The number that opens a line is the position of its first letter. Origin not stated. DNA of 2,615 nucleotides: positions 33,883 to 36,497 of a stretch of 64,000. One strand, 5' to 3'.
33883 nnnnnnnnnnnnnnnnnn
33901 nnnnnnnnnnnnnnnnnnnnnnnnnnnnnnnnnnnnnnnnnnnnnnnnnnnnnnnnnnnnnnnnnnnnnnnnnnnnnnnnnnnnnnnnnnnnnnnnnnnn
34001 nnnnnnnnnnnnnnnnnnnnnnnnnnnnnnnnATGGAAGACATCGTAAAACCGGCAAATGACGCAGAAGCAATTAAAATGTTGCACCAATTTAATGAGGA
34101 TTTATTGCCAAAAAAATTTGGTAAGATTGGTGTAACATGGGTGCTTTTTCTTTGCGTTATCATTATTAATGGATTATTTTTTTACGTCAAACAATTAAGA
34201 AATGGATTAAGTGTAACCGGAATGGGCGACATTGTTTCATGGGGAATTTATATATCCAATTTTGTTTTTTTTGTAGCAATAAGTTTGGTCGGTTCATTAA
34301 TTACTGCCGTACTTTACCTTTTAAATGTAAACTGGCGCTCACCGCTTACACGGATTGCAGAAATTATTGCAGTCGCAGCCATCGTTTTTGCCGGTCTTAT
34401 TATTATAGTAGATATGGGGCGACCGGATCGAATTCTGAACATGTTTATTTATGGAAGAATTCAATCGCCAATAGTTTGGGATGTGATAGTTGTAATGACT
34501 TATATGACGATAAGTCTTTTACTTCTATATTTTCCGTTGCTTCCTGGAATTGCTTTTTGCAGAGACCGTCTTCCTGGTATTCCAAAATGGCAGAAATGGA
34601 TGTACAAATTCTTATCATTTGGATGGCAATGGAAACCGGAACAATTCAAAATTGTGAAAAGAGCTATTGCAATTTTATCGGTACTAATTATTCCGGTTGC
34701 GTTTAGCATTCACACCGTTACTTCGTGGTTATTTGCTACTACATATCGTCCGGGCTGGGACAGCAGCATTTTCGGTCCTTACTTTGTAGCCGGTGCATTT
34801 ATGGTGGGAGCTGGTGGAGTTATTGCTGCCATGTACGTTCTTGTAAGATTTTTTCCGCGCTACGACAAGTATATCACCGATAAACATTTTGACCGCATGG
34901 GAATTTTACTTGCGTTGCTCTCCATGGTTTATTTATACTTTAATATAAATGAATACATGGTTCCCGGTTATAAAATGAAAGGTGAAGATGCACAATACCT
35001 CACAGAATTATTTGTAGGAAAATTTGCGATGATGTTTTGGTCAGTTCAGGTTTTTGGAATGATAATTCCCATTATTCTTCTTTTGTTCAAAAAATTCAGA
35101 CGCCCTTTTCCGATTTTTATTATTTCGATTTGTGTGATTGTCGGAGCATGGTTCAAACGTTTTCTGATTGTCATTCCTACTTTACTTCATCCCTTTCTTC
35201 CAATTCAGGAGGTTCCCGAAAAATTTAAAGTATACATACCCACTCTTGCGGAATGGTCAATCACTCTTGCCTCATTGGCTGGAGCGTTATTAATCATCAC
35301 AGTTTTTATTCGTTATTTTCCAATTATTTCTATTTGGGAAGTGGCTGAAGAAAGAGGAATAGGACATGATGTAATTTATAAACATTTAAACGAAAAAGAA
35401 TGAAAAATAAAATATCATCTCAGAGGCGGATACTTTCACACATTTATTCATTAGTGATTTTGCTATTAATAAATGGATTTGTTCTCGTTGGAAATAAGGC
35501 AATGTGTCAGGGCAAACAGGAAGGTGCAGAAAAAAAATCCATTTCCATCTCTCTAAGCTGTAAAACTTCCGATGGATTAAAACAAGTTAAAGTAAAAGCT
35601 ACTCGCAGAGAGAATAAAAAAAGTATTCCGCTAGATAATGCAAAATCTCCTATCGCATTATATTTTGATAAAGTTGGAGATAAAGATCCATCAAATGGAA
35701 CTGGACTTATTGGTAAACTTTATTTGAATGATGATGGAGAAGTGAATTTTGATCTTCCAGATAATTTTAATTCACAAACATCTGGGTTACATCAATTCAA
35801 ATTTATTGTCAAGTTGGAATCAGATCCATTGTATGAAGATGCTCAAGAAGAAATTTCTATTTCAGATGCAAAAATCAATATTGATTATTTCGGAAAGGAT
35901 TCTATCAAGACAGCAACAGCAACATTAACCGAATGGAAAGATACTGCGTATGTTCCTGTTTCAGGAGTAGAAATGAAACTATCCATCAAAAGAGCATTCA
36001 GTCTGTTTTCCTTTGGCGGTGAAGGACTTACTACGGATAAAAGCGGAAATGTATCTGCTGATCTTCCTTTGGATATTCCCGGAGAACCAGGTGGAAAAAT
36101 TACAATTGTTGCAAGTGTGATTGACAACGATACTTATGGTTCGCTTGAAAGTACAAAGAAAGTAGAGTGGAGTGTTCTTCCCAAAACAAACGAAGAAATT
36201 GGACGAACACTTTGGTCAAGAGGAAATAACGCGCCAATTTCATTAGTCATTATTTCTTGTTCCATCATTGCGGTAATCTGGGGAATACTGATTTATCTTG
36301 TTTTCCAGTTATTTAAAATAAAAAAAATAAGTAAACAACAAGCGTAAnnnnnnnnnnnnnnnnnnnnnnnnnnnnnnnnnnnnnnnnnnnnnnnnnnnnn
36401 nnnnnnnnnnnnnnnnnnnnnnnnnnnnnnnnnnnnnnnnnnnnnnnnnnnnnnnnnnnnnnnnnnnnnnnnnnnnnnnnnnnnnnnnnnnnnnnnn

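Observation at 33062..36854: Module 1: Tat-FeS / NrfD-like / unknown anchored protein / monohaem cytochrome c with no catalytic partner (stripped-down ACIII-like unit)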

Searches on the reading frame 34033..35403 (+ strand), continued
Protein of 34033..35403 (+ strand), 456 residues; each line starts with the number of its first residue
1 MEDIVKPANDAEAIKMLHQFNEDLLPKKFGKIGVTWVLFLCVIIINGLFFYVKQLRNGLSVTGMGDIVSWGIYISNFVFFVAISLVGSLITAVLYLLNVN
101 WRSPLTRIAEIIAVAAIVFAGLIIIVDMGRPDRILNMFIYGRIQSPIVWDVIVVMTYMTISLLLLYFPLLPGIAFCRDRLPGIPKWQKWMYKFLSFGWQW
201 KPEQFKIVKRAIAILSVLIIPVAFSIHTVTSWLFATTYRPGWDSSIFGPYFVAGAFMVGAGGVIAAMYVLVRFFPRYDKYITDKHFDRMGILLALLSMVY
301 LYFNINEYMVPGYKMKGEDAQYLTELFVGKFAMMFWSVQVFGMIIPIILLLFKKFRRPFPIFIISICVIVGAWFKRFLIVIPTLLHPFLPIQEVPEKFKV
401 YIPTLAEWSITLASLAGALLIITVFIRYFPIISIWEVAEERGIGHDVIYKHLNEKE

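Call 94: search_protein_families(library=pfam, proteins=[L034:13113-14432:+, L034:14602-15651:+, L026:7620-8663:+, L026:390-3407:+, L026:3417-4811:+, L026:5958-7115:+, L034:1560-2900:+, L026:12875-13630:+], max_evalue=0.001)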
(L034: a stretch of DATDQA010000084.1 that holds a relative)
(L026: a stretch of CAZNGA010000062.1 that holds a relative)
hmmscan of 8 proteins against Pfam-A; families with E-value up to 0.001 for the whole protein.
L034:13113-14432:+ (439 aa): 1 family
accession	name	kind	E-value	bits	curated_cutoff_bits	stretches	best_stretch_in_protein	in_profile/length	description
PF05140.19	ResB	-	8.6e-08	31.9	24.6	1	34-98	159-221/486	ResB-like family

L034:14602-15651:+ (349 aa): 4 families
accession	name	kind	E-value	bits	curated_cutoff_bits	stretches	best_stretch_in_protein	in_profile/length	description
PF14522.11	Cytochrome_C7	-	2.4e-07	30.9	24.8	0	76-161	8-67/67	Cytochrome c7 and related cytochrome c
PF14537.11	Cytochrom_c3_2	-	3.2e-06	27.9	25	0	46-89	26-65/79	Cytochrome c3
PF09699.15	Paired_CXXCH_1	-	3.4e-05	23.9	20.6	0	213-235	18-40/41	Doubled CXXCH motif (Paired_CXXCH_1)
PF03264.19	Cytochrom_NNT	-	0.00067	19.9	24.1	0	215-266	27-75/174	NapC/NirT cytochrome c family, N-terminal region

L026:7620-8663:+ (347 aa): 6 families
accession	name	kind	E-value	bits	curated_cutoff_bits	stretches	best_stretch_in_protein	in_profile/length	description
PF14522.11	Cytochrome_C7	-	2.7e-09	37.2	24.8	0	51-127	12-67/67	Cytochrome c7 and related cytochrome c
PF22113.1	Mtrc-MtrF_II-IV_dom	-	1.5e-08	34.8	30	1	51-169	27-166/176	Outer membrane cytochrome MtrC/MtrF-like, domains II/IV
PF02335.20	Cytochrom_C552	-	5.5e-05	22.7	24.1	1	211-280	232-297/438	Cytochrome c552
PF14537.11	Cytochrom_c3_2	-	0.00021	22.1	25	0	219-274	2-42/79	Cytochrome c3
PF03264.19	Cytochrom_NNT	-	0.00066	19.9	24.1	0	95-167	101-165/174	NapC/NirT cytochrome c family, N-terminal region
PF09699.15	Paired_CXXCH_1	-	0.0007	19.7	20.6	0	121-131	8-18/41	Doubled CXXCH motif (Paired_CXXCH_1)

L026:390-3407:+ (1005 aa): 7 families
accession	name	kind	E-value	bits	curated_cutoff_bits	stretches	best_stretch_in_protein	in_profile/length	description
PF12838.12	Fer4_7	-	2.4e-11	44.4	27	1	767-838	2-52/52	4Fe-4S dicluster domain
PF13247.11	Fer4_11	-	9.1e-11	42.3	26.2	1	817-875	5-65/100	4Fe-4S dicluster domain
PF13187.11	Fer4_9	-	1.5e-06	28.5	27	0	766-837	1-50/52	4Fe-4S dicluster domain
PF13237.11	Fer4_10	-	2.7e-06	27.7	25.5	0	815-865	2-53/53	4Fe-4S dicluster domain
PF25160.1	LdpA_Fe-S-bd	-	1.2e-05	25.4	27.6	0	827-867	6-41/49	LdpA Fe-S cluster-binding domain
PF13183.11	Fer4_8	-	9.7e-05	23.3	27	0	764-836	2-66/68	4Fe-4S dicluster domain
PF12837.12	Fer4_6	-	0.00029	21.1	25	0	761-777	3-19/24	4Fe-4S binding domain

L026:3417-4811:+ (464 aa): 1 family
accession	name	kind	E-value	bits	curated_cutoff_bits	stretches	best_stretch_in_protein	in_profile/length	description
PF03916.19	NrfD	-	5.7e-20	72.6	25.8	1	70-395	6-309/313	Polysulphide reductase, NrfD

L026:5958-7115:+ (385 aa): 0 families

L034:1560-2900:+ (446 aa): 1 family
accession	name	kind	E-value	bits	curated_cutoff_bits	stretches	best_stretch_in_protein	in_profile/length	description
PF01554.23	MatE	-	7e-25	88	24.9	2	17-176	1-160/161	MatE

L026:12875-13630:+ (251 aa): 2 families
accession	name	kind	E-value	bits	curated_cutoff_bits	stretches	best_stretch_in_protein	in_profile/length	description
PF13442.11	Cytochrome_CBB3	-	1.1e-11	45.3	27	1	166-247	2-68/68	Cytochrome C oxidase, cbb3-type, subunit III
PF00034.26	Cytochrom_C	-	1.1e-09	39.8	21.3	1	168-250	2-89/90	Cytochrome c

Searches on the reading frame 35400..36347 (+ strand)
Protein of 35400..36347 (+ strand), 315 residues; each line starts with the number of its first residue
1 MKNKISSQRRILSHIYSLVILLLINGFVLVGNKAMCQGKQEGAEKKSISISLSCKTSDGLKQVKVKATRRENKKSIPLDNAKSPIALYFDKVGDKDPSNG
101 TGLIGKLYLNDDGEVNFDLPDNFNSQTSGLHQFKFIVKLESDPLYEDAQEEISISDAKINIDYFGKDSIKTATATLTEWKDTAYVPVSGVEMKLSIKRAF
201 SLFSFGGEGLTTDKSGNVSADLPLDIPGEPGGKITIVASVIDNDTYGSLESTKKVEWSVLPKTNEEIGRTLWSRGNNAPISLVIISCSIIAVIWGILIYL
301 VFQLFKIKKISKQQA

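Call 4: search_protein_families(library=pfam, proteins=[window:35400-36347:+], max_evalue=0.01)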
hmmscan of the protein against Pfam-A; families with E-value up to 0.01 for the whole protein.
window:35400-36347:+ (315 aa): 1 family
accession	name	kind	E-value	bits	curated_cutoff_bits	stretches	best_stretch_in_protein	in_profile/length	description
PF06703.16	SPC25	-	0.0044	17.2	24.3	1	14-93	71-143/159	Microsomal signal peptidase 25 kDa subunit (SPC25)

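Call 5: search_protein_families(library=ncbifam, proteins=[window:35400-36347:+], max_evalue=0.01)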
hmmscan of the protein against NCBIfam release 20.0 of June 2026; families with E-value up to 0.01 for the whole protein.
window:35400-36347:+ (315 aa): 0 families

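Call 22: search_solved_structures(query=window:35400-36347:+, max_evalue=1)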
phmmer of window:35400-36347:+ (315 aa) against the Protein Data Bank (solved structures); distinct sequences matched with E-value up to 1: 2.
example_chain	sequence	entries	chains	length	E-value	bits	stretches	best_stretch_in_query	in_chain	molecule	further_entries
9lck_C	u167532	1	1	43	0.35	13.5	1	258-294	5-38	PB2-S1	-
9b9k_L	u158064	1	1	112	0.7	12.5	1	107-140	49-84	MINT1526A Fab Light Chain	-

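Call 37: find_homologous_proteins(query=window:35400-36347:+)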
Query window:35400-36347:+ (315 aa): 28 proteins with E <= 0.001 among 2551 candidates.
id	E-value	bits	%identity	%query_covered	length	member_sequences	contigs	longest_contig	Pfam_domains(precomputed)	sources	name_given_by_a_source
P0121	8.8e-199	677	98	100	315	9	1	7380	-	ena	-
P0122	3.4e-172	590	86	100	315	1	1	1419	-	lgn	-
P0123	2.2e-143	495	72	100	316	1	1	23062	-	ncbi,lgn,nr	ncbi:MAG: hypothetical protein HY840_13250 [Bacteroidetes bacterium]|nr:hypothetical protein [Bacter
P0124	6.1e-142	490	71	100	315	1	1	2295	-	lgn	-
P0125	3.5e-137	475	70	99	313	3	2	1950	-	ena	-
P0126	4.0e-123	429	64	100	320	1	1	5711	-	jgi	-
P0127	1.0e-122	427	60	99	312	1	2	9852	-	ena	-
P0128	3.5e-122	426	63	100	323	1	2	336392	-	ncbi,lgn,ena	-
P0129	1.0e-121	424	61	100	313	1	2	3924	-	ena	-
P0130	1.0e-120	421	62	100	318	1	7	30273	-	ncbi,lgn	-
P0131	2.8e-120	419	60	100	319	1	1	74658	-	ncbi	ncbi:MAG: hypothetical protein ACLQQ4_12135 [Bacteroidia bacterium]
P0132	3.4e-120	419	61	99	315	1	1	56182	-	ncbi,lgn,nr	ncbi:MAG: hypothetical protein HY841_07650 [Bacteroidetes bacterium]|nr:hypothetical protein [Bacter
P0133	5.3e-106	372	58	95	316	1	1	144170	-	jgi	-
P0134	1.7e-105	371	57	90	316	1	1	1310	-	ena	-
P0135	7.0e-101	356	53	96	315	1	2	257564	-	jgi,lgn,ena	jgi:hypothetical protein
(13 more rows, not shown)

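Call 45: predict_structure(alignment_id=A2)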
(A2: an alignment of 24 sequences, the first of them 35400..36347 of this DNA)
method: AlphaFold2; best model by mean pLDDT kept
length: 315 residues; sequences in the alignment: 24
mean_pLDDT: 79.8   pTM: 0.61
mean pLDDT of the five models: 79.8, 78.8, 78.7, 78.2, 77.5
residues with pLDDT >= 90: 125; 70-90: 109; 50-70: 64; < 50: 17
segments of 3 or more residues with pLDDT < 50: 1-5, 32-42
pLDDT, mean of each block of 10 residues (from residue 1): 50 70 67 42 76 89 92 89 89 54 86 90 68 89 91 91 81 93 92 88 84 94 77 89 90 83 55 58 84 95 86 62
secondary structure, 60 per line:
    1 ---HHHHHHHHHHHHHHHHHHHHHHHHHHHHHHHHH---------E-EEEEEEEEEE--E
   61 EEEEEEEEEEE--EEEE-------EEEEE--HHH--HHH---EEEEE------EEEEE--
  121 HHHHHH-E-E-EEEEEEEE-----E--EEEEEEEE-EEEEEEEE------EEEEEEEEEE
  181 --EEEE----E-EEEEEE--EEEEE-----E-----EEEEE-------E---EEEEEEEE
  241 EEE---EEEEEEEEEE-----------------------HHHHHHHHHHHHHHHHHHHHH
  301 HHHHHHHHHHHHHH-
elements in order: H4-36 E48-57 E60-71 E74-77 E85-89 E103-107 E114-118 H121-126 E132-139 E148-155 E157-164 E171-180 E183-186 E193-198 E201-205 E217-221 E233-243 E247-256 H280-314

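Call 47: fold_search(model_id=the predicted structure, library=pdb)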
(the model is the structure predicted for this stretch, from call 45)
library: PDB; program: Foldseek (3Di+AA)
matches with E <= 10: 961; with E <= 0.001: 32
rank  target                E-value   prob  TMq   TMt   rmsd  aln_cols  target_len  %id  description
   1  9e7m_Ja               3.7e-05  1.00  0.24  0.11  17.5       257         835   13  In situ cryoEM structure of bacteriophage Ur-lambda tail tip complex (released 2025-11-05)
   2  5mhl_B                9.4e-05  1.00  0.22  0.11  13.5       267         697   12  FXIIIa in complex with the inhibitor Mi0621 (released 2017-12-20)
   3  6rqj_B                1.4e-04  1.00  0.26  0.15  15.4       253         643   14  Structure of human complement C5 complexed with tick inhibitors OmCI, RaCI1 and CirpT1 (released 2020-01-08)
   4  9a3v_A                1.4e-04  1.00  0.23  0.12  14.3       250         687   13  Predicted model of tissue transglutaminase 2 (TG2) in complex with plasma fibronectin type III modules 14 and 15 (FNII (released 2024-02-02)
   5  3ly6_A                1.5e-04  1.00  0.24  0.12  14.6       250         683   12  Crystal structure of human transglutaminase 2 complex with adenosine 5' Triphosphate (released 2010-08-18)
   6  1fie_B                1.6e-04  0.99  0.21  0.11  13.7       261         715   13  RECOMBINANT HUMAN COAGULATION FACTOR XIII (released 1997-02-12)
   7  4zjh                  2.1e-04  0.99  0.19  0.26  14.5       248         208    8  Crystal structure of native alpha-2-macroglobulin from Escherichia coli spanning domains NIE-MG1. (released 2015-06-10)
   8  1evu_A                2.6e-04  0.97  0.20  0.10  14.6       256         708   13  HUMAN FACTOR XIII WITH CALCIUM BOUND IN THE ION SITE (released 2000-05-10)
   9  1kv3_A                2.8e-04  0.99  0.22  0.12  14.1       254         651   12  HUMAN TISSUE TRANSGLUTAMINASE IN GDP BOUND FORM (released 2002-03-13)
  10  1f13_B                2.9e-04  1.00  0.23  0.11  14.2       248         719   10  RECOMBINANT HUMAN CELLULAR COAGULATION FACTOR XIII (released 1998-08-12)
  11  1ex0_A                3.3e-04  1.00  0.24  0.12  14.3       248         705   10  HUMAN FACTOR XIII, MUTANT W279F ZYMOGEN (released 2003-12-23)
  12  6a8p_B                3.3e-04  1.00  0.23  0.12  14.0       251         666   12  Transglutaminase 2 mutant G224V in complex with GTP (released 2018-09-26)
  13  3s3j_A                3.8e-04  0.98  0.22  0.13  14.4       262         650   12  Transglutaminase 2 in complex with a novel inhibitor (released 2012-06-06)
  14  4be6_A                3.8e-04  0.97  0.21  0.27  15.9       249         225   13  V. cholera biofilm scaffolding protein RbmA (released 2013-12-18)
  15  8oxv_A                4.3e-04  1.00  0.24  0.12  15.1       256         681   12  Transglutaminase 3 zymogen in complex with DH patient-derived Fab DH63-B02 (released 2023-10-18)
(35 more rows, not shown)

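Call 74: search_protein_representatives(alignment_id=A2)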
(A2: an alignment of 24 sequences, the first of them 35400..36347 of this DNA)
Query: 24 sequences, 316 profile positions. Proteins with E-value up to 0.001 (for the whole library): 1022; up to 1e-10: 829; up to 1e-30: 432. The best 150 are listed.
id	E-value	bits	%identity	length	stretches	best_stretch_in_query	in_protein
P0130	1.4e-141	487.6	-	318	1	1-315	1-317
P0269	1.5e-99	349.5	-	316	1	1-315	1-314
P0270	8.3e-94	330.7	-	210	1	105-312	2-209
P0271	5.1e-91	321.5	-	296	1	22-310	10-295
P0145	2.2e-90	319.4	-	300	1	16-315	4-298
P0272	3.8e-86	305.5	-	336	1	36-314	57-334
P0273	2.3e-80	286.5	-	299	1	14-314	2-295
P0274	3.4e-80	285.9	-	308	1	15-314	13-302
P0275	2.5e-79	283.1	-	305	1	14-314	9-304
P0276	1.7e-76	273.8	-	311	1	16-313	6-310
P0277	3.8e-75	269.4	-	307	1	9-314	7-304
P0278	1.1e-72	261.3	-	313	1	21-315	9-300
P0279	6.0e-72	258.9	-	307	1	12-313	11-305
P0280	1.2e-71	257.9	-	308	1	18-310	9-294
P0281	1.2e-70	254.6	-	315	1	9-313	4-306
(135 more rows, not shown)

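Call 85: search_protein_families(library=pfam, proteins=[window:35400-36347:+], max_evalue=5)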
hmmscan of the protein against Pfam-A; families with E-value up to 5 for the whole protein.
window:35400-36347:+ (315 aa): 2 families
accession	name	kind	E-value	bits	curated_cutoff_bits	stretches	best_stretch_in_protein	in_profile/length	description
PF06703.16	SPC25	-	0.0044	17.2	24.3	1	14-93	71-143/159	Microsomal signal peptidase 25 kDa subunit (SPC25)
PF17142.10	SusF_N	-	0.025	14.6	28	1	146-222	61-139/276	Outer membrane protein SusF, N-terminal domain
